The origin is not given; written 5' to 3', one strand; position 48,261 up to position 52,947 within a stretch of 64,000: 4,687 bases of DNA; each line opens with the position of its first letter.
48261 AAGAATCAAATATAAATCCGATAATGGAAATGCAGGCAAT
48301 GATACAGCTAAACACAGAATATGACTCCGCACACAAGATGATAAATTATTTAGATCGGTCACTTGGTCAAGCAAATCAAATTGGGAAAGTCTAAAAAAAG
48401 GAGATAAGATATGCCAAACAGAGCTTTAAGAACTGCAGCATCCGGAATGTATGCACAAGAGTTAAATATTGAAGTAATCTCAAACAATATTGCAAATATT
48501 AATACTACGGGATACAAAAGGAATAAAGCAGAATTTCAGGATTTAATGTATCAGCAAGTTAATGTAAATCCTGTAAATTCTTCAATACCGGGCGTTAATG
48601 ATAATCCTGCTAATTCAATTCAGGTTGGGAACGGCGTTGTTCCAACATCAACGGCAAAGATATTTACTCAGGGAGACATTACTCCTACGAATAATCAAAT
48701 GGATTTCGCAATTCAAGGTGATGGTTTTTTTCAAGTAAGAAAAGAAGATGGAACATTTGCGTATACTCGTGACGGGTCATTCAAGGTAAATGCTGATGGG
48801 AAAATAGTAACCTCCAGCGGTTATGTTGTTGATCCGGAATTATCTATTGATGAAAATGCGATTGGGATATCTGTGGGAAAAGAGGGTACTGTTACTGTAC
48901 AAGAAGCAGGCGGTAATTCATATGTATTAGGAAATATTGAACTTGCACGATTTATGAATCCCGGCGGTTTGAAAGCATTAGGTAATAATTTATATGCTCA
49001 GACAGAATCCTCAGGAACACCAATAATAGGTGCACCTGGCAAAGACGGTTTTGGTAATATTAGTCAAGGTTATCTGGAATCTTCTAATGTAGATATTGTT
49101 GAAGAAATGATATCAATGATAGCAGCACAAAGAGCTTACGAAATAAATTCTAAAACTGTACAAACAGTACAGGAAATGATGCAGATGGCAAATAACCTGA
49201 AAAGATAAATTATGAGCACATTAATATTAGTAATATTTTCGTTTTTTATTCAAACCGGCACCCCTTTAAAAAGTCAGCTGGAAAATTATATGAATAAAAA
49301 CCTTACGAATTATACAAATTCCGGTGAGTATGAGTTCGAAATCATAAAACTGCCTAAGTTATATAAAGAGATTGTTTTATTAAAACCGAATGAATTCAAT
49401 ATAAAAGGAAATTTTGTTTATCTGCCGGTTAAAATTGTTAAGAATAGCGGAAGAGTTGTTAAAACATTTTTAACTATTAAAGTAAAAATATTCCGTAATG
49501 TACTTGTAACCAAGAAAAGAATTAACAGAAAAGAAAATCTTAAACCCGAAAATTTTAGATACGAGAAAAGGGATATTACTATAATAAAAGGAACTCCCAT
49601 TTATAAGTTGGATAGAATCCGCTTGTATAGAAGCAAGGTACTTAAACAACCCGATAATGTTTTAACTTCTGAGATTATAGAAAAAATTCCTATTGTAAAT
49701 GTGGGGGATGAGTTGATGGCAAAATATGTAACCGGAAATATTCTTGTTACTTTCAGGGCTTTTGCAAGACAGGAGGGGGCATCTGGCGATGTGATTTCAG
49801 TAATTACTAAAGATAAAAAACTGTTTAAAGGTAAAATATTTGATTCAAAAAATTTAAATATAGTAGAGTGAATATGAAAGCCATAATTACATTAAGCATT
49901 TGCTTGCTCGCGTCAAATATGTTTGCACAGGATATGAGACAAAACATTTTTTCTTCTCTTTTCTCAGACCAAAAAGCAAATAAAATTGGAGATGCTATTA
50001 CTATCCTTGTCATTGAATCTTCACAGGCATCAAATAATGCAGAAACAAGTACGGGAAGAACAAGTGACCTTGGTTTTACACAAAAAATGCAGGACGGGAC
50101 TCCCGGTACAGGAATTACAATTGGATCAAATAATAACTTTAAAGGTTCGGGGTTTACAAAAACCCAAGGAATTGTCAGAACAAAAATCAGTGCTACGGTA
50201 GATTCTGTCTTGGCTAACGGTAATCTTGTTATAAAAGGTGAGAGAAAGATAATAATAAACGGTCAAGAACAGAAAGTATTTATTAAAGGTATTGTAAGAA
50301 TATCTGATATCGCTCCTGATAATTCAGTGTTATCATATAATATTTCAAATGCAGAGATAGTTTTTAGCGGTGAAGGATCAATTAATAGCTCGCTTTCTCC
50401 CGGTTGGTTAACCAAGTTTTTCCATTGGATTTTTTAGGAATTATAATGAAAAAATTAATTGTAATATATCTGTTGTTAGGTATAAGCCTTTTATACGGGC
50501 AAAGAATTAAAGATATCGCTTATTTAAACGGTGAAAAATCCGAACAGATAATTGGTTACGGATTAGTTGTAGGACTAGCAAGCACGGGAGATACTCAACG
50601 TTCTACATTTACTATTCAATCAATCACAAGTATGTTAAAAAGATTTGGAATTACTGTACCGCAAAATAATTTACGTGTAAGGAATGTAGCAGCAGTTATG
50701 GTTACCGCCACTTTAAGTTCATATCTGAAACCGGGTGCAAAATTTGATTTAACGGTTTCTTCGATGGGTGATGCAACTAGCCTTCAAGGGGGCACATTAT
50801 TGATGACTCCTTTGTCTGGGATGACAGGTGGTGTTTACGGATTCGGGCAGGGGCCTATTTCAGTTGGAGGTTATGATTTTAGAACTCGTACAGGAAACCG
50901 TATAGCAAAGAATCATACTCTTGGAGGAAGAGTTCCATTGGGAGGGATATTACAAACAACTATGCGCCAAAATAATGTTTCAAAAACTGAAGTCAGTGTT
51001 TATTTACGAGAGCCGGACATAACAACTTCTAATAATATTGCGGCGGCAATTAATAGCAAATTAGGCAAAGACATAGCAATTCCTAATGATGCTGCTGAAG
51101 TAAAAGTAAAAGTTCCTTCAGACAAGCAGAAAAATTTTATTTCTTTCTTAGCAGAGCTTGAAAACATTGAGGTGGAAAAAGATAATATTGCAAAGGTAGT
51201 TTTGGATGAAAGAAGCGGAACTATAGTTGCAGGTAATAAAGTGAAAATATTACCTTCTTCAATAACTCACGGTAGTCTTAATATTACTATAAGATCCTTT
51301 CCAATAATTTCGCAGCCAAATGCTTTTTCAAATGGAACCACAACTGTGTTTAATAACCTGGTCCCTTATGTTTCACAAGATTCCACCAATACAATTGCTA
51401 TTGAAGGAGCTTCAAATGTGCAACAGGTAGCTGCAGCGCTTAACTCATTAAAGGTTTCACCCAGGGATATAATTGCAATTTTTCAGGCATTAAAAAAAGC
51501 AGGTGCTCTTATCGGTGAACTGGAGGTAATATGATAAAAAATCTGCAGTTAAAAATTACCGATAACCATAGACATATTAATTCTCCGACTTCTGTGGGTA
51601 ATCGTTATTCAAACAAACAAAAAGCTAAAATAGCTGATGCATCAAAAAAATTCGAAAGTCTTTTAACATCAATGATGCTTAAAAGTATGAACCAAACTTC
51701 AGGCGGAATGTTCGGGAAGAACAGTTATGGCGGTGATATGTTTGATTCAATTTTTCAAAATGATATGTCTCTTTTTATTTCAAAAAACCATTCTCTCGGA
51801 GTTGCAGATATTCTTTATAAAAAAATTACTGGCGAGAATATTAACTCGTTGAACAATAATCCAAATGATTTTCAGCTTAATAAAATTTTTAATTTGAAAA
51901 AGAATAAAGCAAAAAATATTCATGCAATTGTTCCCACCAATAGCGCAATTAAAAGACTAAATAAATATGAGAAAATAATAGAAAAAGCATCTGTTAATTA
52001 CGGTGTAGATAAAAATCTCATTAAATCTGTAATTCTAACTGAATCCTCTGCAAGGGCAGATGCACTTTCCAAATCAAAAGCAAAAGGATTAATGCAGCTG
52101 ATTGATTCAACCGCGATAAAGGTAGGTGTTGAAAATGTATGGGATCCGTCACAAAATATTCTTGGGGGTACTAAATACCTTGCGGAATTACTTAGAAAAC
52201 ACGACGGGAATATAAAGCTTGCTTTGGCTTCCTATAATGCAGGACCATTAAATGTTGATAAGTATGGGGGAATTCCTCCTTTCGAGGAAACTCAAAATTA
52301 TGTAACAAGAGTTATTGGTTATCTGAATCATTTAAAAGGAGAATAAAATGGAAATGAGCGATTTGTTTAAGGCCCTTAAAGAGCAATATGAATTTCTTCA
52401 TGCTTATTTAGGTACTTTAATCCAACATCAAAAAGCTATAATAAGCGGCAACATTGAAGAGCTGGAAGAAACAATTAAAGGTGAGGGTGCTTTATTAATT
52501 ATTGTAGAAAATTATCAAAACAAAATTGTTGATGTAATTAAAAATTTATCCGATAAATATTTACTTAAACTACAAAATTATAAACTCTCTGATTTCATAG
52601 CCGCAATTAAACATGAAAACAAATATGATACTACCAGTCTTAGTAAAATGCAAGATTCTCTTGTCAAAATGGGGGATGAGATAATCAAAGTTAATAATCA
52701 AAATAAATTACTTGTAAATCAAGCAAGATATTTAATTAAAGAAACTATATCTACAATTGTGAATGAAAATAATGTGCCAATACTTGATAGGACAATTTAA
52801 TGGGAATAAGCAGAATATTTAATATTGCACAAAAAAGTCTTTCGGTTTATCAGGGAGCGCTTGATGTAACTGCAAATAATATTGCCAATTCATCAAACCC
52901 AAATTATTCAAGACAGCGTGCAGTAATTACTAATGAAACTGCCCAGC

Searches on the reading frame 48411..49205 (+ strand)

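Call 23: search_protein_families(library=pfam, proteins=[window:48411-49205:+], max_evalue=0.001)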
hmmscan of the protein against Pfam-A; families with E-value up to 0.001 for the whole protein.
window:48411-49205:+ (265 aa): 3 families
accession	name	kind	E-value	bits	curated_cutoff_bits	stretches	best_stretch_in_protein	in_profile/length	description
PF22692.1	LlgE_F_G_D1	-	3e-25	88.6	27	1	100-163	1-64/64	Flagellar hook protein FlgE/F/G D1 domain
PF06429.18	Flg_bbr_C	-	2.5e-20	72.2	23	1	219-263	2-46/46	Flagellar basal body rod FlgEFG protein C-terminal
PF00460.25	Flg_bb_rod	-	6.4e-12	45.6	20.7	1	6-36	1-31/31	Flagella basal body rod protein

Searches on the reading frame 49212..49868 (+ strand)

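Call 23: search_protein_families(library=pfam, proteins=[window:49212-49868:+], max_evalue=0.001)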
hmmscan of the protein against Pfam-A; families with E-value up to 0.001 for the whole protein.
window:49212-49868:+ (219 aa): 1 family
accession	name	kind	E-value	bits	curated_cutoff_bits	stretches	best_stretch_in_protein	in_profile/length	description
PF13144.11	ChapFlgA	-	2.5e-14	53.8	23.8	1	96-214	2-119/122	Chaperone for flagella basal body P-ring formation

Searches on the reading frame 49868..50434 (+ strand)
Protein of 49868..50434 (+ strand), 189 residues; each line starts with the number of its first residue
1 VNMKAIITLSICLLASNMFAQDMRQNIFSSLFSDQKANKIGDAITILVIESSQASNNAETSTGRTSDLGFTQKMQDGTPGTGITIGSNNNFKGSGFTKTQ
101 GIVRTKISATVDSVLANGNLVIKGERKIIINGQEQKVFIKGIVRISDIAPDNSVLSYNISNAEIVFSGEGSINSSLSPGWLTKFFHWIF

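Call 23: search_protein_families(library=pfam, proteins=[window:49868-50434:+], max_evalue=0.001)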
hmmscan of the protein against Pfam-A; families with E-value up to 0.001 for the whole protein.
window:49868-50434:+ (189 aa): 1 family
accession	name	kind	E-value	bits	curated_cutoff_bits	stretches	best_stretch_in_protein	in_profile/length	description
PF02107.21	FlgH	-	6.7e-46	156.5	27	1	28-188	14-170/172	Flagellar L-ring protein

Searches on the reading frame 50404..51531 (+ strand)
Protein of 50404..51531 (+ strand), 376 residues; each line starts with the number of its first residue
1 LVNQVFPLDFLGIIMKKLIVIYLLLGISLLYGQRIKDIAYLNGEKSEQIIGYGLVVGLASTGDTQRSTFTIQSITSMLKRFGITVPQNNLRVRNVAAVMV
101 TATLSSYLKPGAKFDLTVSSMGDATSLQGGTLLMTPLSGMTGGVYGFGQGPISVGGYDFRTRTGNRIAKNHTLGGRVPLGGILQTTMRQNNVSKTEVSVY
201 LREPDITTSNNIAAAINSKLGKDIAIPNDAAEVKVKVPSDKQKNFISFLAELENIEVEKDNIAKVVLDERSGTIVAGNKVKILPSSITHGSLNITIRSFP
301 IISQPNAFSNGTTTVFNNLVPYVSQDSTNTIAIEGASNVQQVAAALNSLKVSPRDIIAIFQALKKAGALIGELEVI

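Call 23: search_protein_families(library=pfam, proteins=[window:50404-51531:+], max_evalue=0.001)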
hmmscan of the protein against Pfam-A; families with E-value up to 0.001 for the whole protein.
window:50404-51531:+ (376 aa): 1 family
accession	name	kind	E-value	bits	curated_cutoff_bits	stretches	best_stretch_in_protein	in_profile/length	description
PF02119.21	FlgI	-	1.3e-119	399.6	25.3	1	34-375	1-343/343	Flagellar P-ring protein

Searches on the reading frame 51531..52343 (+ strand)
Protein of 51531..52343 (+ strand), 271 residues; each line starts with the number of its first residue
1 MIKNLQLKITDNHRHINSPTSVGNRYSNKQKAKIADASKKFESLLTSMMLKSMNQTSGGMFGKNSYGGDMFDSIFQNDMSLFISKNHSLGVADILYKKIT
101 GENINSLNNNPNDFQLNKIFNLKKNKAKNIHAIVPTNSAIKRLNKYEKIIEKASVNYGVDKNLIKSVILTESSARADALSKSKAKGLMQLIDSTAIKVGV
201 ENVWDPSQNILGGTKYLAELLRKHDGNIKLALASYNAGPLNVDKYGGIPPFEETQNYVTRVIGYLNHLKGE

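Call 24: search_protein_families(library=pfam, proteins=[window:51531-52343:+], max_evalue=0.001)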
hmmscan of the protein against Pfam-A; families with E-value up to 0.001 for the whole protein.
window:51531-52343:+ (271 aa): 2 families
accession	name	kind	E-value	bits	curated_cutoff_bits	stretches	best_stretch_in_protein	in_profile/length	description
PF01464.25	SLT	-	7.6e-25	87.2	21.3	1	149-256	2-115/117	Transglycosylase SLT domain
PF10135.14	Rod-binding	-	7e-06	26.9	25.1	1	51-97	1-50/51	Rod binding protein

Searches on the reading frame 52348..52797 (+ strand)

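Call 24: search_protein_families(library=pfam, proteins=[window:52348-52797:+], max_evalue=0.001)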
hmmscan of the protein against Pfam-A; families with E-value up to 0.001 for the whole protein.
window:52348-52797:+ (150 aa): 1 family
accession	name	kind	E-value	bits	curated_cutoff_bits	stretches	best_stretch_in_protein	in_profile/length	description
PF05130.17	FlgN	-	1.8e-10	41.8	30.5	1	3-138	3-130/147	FlgN protein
